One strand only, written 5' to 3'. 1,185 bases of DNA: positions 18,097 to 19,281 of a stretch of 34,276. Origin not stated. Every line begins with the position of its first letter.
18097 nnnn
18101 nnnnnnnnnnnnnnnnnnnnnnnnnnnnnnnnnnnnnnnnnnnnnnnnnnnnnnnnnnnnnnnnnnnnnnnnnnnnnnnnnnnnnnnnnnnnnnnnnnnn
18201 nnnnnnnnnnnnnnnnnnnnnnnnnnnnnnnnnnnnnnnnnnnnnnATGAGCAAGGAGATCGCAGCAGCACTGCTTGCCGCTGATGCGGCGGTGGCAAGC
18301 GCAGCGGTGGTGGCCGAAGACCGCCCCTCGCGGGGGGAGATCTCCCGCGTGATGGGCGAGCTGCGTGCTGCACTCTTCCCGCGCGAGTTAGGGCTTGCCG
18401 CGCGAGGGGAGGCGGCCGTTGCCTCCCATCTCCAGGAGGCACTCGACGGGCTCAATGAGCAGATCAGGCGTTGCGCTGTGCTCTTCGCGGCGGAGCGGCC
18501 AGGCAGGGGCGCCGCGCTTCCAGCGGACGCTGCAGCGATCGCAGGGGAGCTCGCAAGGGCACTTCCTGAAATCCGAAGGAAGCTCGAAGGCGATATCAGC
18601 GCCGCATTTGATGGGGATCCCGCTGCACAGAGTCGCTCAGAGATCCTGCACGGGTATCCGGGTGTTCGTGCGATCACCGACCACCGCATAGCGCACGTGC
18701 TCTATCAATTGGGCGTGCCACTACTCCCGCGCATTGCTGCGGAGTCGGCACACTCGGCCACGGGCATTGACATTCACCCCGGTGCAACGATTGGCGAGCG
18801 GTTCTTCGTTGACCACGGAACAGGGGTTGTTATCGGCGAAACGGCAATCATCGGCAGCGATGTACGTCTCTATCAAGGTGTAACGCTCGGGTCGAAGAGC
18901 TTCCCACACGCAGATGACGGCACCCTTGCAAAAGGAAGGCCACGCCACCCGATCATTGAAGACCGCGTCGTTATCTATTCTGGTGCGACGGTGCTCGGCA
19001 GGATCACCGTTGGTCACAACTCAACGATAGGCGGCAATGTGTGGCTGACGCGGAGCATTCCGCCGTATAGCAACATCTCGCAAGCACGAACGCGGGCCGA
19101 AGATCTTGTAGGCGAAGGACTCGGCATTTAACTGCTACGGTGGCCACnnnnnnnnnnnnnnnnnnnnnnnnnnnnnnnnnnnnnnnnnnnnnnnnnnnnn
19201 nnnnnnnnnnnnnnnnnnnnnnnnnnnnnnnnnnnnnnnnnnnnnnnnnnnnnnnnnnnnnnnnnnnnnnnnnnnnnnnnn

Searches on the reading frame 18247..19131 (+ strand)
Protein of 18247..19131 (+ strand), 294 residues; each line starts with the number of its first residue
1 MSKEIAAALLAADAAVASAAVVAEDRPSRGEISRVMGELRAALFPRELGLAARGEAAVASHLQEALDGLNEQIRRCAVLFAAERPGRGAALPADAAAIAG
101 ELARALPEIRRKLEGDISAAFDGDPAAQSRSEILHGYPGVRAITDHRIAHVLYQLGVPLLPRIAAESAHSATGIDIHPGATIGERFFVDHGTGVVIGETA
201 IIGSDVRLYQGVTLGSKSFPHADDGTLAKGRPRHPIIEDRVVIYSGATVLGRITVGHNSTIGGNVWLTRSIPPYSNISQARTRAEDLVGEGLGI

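Call 6: search_protein_families(library=pfam, proteins=[window:18247-19131:+])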
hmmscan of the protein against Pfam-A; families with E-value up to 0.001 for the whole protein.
window:18247-19131:+ (294 aa): 2 families
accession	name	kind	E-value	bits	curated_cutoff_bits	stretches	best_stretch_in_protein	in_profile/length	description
PF00132.30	Hexapep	-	3.3e-11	42.8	27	1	234-268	1-35/36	Bacterial transferase hexapeptide (six repeats)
PF14602.12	Hexapep_2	-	0.00043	20.4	27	0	236-269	3-34/34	Hexapeptide repeat of succinyl-transferase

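Call 8: search_protein_families(library=ncbifam, proteins=[window:18247-19131:+])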
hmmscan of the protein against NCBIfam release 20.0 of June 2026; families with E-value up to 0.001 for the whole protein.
window:18247-19131:+ (294 aa): 14 families
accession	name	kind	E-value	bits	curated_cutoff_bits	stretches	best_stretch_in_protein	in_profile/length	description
TIGR01172.1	cysE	equivalog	8.5e-49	165.7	210.65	1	114-276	2-155/162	serine O-acetyltransferase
NF041874.1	EPS_EpsC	equivalog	1.5e-46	158.1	150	1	115-276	3-155/168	serine O-acetyltransferase EpsC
NF008349.0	PRK11132.1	equivalog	7.2e-30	104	397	1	101-278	69-237/273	serine O-acetyltransferase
TIGR04016.1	WcaB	equivalog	2.4e-11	43.4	194.65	1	157-280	28-138/146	colanic acid biosynthesis acetyltransferase WcaB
NF007564.0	PRK10191.1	equivalog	3.4e-11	42.9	196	1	158-279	45-153/162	colanic acid biosynthesis acetyltransferase WcaB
TIGR03570.1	NeuD_NnaD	subfamily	1.1e-07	31.7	160.8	0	237-274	156-193/202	NeuD/PglB/VioB family sugar acetyltransferase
NF003657.0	PRK05289.1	equivalog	1.7e-06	27.4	226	0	234-289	142-197/264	acyl-ACP--UDP-N-acetylglucosamine O-acyltransferase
NF002060.0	PRK00892.1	subfamily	2.1e-06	27.1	207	0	165-218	105-156/345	UDP-3-O-(3-hydroxymyristoyl)glucosamine N-acyltransferase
NF008808.1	PRK11830.1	equivalog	5.7e-06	26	204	1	179-278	101-189/243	2,3,4,5-tetrahydropyridine-2,6-dicarboxylate N-succinyltransferase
TIGR01853.1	lipid_A_lpxD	equivalog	7.1e-05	21.9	242.5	0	173-216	110-175/325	UDP-3-O-(3-hydroxymyristoyl)glucosamine N-acyltransferase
TIGR01852.1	lipid_A_lpxA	equivalog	9.2e-05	21.8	231.05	0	236-288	139-191/254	acyl-ACP--UDP-N-acetylglucosamine O-acyltransferase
NF010935.0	PRK14355.1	equivalog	0.00026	19.8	718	0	234-282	397-444/459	bifunctional UDP-N-acetylglucosamine diphosphorylase/glucosamine-1-phosphate N-acetyltransferase GlmU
TIGR03532.1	DapD_Ac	equivalog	0.00058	19.5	231.75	1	173-278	110-204/231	2,3,4,5-tetrahydropyridine-2,6-dicarboxylate N-acetyltransferase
NF007076.0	PRK09527.1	equivalog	0.0008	18.9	347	0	181-274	77-171/203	galactoside O-acetyltransferase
